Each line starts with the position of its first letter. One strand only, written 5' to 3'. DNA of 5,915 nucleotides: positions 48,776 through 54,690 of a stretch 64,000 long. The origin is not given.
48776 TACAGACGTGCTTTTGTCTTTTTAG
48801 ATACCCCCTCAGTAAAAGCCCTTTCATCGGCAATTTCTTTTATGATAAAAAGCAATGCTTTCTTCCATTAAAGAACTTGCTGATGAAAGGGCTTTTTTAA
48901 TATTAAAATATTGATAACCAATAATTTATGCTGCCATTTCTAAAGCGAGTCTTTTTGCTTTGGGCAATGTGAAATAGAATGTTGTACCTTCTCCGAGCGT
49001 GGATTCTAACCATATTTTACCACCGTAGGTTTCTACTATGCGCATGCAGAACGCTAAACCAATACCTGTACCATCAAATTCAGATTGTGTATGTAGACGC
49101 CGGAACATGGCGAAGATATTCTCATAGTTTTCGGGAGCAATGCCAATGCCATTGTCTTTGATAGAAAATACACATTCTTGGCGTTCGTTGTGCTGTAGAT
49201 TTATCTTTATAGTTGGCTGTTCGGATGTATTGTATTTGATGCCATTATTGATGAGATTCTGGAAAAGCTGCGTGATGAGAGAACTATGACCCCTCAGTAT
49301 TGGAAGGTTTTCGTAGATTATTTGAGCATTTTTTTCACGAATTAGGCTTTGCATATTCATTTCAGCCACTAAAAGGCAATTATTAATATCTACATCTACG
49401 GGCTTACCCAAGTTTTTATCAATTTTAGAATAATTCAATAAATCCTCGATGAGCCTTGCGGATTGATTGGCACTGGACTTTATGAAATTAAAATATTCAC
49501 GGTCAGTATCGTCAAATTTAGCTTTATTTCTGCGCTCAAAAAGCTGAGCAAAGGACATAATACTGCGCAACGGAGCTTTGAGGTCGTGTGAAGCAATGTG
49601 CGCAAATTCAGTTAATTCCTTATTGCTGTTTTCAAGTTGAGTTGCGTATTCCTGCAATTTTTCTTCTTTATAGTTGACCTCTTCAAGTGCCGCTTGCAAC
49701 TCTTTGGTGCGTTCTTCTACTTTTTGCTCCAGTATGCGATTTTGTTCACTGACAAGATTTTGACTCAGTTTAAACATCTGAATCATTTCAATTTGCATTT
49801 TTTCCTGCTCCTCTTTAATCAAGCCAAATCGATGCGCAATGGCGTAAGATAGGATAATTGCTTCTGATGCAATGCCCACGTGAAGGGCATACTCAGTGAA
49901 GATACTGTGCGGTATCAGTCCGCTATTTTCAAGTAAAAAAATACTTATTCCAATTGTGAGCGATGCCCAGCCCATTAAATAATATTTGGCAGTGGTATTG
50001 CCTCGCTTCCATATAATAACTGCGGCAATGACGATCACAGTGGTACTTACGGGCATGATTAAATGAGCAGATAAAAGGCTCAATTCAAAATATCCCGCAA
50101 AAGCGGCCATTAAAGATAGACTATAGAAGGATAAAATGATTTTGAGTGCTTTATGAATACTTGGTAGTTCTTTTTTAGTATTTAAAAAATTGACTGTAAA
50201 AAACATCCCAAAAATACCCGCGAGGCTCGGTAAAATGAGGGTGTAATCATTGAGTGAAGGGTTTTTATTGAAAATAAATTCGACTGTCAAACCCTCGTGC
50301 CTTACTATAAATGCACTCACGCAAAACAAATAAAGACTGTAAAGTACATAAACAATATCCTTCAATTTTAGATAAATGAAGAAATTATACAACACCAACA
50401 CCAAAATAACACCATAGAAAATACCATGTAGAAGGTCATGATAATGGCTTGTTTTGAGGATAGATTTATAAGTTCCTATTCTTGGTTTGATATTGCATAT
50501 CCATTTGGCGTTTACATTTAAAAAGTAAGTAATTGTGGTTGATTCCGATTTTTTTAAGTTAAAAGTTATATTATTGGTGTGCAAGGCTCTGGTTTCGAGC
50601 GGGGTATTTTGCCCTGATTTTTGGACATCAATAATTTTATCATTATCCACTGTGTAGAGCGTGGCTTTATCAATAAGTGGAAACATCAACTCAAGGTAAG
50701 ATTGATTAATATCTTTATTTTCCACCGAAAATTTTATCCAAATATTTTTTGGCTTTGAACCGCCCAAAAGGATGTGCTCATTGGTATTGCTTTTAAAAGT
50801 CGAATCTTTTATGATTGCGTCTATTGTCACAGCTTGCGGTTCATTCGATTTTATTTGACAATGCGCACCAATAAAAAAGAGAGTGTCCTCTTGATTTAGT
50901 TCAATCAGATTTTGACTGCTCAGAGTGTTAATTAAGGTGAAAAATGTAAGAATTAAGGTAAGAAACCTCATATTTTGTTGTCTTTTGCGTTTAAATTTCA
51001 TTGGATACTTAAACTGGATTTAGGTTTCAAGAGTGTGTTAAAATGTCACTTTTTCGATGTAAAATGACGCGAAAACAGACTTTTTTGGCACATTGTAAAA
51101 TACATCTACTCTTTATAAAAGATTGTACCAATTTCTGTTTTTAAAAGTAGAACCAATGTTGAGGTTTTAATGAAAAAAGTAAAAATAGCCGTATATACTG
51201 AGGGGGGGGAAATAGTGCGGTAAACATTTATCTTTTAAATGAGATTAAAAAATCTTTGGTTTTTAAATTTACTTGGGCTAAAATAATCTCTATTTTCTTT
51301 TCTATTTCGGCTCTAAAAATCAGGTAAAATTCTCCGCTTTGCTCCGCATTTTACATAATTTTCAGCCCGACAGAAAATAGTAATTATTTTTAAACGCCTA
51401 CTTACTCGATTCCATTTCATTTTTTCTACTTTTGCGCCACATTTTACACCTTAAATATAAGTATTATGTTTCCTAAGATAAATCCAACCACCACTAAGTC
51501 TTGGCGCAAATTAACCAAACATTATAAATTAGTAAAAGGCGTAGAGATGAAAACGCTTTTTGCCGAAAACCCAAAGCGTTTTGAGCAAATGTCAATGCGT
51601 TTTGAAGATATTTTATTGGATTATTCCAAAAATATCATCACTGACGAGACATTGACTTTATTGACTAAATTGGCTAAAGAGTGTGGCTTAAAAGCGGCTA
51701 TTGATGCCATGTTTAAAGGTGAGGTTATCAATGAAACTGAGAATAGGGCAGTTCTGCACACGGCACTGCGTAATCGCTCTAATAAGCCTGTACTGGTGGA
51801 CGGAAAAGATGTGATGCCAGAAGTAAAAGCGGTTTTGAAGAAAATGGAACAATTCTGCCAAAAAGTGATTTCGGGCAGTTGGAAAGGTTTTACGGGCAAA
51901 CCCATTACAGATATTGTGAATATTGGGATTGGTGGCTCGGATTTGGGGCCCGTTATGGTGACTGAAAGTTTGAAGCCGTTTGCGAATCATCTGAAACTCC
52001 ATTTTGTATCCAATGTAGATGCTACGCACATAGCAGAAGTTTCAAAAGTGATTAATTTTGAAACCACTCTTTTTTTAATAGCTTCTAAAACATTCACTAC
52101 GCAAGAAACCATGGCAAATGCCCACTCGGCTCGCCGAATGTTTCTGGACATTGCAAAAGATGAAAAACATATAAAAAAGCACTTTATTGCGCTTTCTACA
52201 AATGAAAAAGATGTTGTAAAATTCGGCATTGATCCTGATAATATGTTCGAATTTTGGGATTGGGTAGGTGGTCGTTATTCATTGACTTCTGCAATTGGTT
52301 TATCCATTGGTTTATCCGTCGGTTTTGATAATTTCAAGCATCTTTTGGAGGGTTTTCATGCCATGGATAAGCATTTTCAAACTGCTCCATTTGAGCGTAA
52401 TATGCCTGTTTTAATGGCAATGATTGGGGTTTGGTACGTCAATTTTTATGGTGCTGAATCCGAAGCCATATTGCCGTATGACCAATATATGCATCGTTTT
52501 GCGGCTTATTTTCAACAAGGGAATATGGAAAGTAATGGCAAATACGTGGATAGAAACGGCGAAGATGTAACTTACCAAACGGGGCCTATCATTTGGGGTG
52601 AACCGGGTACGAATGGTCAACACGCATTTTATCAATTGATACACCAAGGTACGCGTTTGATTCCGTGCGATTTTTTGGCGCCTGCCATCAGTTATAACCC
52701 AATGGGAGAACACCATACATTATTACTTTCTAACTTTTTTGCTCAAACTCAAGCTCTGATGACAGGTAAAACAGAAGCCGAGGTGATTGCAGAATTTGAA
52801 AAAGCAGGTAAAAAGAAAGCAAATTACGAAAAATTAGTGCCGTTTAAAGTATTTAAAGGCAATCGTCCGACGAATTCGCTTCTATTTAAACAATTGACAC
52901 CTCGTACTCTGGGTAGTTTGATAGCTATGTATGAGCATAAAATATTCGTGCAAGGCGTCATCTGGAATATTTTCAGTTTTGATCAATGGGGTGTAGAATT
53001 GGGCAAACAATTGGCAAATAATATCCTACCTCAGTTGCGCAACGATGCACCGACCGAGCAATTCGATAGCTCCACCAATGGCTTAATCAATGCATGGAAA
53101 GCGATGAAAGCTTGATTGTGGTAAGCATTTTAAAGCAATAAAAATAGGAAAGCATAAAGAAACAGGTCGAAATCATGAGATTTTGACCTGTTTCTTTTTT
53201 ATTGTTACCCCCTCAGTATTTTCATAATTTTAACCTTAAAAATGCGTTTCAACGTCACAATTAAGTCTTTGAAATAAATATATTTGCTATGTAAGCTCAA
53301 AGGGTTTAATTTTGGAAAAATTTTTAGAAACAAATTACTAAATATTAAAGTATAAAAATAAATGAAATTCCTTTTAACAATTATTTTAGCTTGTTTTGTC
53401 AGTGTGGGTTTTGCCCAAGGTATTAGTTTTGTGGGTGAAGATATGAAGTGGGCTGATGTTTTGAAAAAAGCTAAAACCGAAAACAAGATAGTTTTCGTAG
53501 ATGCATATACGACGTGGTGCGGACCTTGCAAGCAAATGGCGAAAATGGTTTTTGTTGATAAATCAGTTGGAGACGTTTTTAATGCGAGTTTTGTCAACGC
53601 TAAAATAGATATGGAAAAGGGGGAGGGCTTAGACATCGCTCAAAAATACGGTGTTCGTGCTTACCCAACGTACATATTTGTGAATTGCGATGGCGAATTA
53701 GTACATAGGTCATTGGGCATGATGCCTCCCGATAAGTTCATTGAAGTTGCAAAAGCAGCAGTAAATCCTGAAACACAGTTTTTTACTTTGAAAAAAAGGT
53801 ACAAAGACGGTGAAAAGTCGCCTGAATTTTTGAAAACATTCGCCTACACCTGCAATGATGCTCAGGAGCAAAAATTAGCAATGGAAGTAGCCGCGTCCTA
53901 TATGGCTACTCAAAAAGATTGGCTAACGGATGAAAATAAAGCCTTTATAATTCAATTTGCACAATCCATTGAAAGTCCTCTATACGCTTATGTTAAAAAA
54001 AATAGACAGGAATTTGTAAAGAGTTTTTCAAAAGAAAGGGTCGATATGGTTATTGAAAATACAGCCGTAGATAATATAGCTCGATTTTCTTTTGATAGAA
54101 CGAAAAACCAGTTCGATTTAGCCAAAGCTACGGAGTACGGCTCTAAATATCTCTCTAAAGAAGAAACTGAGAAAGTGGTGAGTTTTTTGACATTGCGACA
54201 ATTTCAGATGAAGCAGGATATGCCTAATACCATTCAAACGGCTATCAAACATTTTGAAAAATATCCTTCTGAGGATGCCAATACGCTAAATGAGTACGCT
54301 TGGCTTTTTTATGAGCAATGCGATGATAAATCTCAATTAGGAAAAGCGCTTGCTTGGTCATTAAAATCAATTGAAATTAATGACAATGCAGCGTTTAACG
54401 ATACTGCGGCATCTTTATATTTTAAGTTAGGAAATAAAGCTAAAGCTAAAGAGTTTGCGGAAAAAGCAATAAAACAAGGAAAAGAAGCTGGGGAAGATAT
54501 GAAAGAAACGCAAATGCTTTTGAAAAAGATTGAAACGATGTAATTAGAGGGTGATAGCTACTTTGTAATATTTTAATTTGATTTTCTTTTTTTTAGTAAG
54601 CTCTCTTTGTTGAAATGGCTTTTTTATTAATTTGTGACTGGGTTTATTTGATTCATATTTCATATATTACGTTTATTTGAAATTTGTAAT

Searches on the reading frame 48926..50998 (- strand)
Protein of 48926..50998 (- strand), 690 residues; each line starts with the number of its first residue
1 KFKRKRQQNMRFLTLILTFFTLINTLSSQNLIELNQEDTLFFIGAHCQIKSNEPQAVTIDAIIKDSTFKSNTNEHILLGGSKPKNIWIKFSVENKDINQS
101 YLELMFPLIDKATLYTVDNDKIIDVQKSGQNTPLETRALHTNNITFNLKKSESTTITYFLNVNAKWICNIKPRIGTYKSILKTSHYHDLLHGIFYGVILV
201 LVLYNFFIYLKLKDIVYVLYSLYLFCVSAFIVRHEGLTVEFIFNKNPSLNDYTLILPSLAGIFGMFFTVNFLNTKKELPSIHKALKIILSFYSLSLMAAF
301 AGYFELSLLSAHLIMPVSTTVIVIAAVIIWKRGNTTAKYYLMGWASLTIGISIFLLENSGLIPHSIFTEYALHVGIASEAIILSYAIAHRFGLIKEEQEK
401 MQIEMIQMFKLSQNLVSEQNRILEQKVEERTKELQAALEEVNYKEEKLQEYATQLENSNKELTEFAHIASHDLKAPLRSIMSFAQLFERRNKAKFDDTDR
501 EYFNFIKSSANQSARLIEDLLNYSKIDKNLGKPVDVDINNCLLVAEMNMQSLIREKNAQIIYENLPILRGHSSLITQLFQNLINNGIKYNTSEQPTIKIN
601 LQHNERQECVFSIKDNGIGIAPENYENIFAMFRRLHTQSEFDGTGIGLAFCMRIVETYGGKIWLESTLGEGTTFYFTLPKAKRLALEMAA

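Call 68: search_protein_families(library=pfam, proteins=[window:48926-50998:-], max_evalue=0.00001)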
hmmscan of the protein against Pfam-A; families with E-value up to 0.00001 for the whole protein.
window:48926-50998:- (690 aa): 4 families
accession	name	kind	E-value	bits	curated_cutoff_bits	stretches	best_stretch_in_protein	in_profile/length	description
PF07695.17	7TMR-DISM_7TM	-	8.1e-45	153.7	29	1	188-390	2-205/205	7TM diverse intracellular signalling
PF02518.31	HATPase_c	-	9.7e-28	97.3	26.4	1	572-681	3-110/111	Histidine kinase-, DNA gyrase B-, and HSP90-like ATPase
PF07696.17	7TMR-DISMED2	-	2.3e-16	60.4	22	1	49-165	6-125/136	7TMR-DISM extracellular 2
PF00512.31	HisKA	-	6.4e-14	52.2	26.9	1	462-528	2-65/66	His Kinase A (phospho-acceptor) domain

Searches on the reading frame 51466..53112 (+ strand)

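Call 68: search_protein_families(library=pfam, proteins=[window:51466-53112:+], max_evalue=0.00001)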
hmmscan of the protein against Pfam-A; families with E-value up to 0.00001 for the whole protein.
window:51466-53112:+ (549 aa): 1 family
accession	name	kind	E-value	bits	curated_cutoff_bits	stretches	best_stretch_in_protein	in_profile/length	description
PF00342.24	PGI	-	1.2e-244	812.8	22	1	52-541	1-486/486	Phosphoglucose isomerase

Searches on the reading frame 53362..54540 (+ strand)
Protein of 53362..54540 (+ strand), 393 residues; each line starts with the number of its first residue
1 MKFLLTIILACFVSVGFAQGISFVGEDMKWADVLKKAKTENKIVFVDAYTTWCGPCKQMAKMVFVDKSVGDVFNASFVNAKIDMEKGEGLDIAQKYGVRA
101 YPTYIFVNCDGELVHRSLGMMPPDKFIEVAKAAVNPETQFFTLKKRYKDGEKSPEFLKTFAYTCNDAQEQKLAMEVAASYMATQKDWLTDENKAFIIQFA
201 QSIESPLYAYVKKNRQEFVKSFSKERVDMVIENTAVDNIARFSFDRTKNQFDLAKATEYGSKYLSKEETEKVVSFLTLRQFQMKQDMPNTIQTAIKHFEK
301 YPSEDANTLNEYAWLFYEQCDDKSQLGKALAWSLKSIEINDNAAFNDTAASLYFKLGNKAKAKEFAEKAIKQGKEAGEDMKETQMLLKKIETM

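Call 68: search_protein_families(library=pfam, proteins=[window:53362-54540:+], max_evalue=0.00001)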
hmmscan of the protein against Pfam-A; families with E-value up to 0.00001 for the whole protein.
window:53362-54540:+ (393 aa): 4 families
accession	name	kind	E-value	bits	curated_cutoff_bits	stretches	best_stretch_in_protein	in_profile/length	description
PF13098.12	Thioredoxin_2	-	8.2e-12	45.8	27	1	37-128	1-102/104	Thioredoxin-like domain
PF00085.26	Thioredoxin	-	1.8e-11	44.4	23.5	1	32-128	12-99/103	Thioredoxin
PF03190.21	Thioredox_DsbH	-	5.5e-10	39.9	27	1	31-91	27-87/163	Protein of unknown function, DUF255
PF13899.12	Thioredoxin_7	-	8.3e-10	39.1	27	1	30-108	6-82/83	Thioredoxin-like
